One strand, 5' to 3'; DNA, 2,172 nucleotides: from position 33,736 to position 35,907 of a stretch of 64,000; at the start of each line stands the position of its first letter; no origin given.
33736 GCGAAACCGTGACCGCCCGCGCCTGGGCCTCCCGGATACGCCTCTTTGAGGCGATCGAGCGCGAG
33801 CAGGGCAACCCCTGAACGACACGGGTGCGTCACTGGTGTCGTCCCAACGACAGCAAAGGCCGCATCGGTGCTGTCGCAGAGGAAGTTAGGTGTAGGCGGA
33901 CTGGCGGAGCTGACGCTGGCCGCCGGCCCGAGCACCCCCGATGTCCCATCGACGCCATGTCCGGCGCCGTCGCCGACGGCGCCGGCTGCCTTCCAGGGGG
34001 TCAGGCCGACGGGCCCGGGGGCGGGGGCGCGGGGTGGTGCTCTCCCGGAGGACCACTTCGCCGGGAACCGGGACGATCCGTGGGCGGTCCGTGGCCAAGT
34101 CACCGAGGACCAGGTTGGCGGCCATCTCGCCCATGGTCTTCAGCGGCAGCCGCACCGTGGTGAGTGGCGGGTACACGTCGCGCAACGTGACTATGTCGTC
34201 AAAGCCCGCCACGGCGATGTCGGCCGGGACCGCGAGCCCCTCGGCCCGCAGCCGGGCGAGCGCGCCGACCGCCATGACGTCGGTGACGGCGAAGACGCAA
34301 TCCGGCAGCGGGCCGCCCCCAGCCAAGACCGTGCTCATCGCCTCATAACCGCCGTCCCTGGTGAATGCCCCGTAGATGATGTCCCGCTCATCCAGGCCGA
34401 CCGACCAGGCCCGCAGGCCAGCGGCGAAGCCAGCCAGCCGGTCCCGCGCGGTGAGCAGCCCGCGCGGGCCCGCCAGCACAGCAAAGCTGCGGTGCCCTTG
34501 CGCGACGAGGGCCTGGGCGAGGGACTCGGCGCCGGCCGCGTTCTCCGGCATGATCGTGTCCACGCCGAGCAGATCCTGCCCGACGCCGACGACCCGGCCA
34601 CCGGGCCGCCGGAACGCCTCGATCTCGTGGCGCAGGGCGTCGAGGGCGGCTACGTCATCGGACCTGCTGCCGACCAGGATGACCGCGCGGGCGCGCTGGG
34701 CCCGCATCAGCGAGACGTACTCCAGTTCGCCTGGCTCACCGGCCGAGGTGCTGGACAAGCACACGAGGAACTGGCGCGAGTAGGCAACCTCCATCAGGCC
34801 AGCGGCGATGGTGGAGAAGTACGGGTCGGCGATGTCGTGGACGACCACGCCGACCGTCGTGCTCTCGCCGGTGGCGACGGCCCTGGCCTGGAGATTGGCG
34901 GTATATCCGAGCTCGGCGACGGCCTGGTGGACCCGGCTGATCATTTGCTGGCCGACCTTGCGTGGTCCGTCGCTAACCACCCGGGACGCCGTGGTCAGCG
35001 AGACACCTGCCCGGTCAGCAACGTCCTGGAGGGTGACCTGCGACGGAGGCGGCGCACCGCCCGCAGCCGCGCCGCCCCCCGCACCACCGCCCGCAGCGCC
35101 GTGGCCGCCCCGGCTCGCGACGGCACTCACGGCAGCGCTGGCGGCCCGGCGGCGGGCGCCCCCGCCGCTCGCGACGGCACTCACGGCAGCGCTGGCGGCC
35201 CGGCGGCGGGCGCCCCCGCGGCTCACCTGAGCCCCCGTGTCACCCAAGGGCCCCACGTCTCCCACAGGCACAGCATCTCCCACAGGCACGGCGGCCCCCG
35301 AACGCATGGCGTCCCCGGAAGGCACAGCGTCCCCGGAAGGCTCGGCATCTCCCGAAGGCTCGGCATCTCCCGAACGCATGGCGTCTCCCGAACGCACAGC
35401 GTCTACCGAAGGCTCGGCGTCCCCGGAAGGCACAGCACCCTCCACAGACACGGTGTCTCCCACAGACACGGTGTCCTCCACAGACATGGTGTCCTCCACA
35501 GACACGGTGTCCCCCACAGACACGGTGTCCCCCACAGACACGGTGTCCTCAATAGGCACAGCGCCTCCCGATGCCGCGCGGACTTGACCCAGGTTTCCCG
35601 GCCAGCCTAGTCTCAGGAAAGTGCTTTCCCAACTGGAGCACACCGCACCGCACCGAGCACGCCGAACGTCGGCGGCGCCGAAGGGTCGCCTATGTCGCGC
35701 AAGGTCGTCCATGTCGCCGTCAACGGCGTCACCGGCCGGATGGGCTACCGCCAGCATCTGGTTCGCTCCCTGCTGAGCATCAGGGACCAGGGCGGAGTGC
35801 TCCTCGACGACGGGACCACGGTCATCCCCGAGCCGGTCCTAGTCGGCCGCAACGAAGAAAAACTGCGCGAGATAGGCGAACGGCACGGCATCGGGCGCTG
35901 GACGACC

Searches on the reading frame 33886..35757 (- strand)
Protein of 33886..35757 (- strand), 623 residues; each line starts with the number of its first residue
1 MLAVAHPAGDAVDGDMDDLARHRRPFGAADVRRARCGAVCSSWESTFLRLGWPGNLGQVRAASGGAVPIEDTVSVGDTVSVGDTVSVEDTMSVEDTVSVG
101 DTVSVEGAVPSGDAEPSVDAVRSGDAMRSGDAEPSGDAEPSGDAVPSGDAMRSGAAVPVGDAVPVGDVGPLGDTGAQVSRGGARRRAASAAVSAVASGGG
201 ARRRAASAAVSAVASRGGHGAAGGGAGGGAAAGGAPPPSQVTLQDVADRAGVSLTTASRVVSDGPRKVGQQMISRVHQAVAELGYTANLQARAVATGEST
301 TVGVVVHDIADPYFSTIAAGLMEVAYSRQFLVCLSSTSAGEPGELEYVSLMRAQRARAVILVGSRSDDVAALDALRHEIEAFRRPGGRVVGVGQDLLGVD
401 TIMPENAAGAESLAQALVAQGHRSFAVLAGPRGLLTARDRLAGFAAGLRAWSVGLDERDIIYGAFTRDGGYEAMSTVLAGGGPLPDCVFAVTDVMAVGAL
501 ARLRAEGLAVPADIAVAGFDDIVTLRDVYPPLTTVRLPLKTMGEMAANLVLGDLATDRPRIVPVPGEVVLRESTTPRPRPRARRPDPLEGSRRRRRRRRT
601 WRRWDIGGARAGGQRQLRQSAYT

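Call 88: search_protein_families(library=pfam, proteins=[window:33886-35757:-], max_evalue=0.00001)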
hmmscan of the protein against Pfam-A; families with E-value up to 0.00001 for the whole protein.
window:33886-35757:- (623 aa): 4 families
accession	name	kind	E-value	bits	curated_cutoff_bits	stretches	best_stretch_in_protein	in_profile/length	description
PF13377.12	Peripla_BP_3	-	3e-31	109.2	26.5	1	414-574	1-167/167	Periplasmic binding protein-like domain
PF00532.27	Peripla_BP_1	-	2.7e-21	76.7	22.2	1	300-554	2-261/281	Periplasmic binding proteins and sugar binding domain of LacI family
PF00356.27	LacI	-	2.2e-13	50.2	27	1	242-288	1-46/46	Bacterial regulatory proteins, lacI family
PF13407.12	Peripla_BP_4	-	2.5e-11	44.1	35.1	1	302-521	1-218/258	Periplasmic binding protein domain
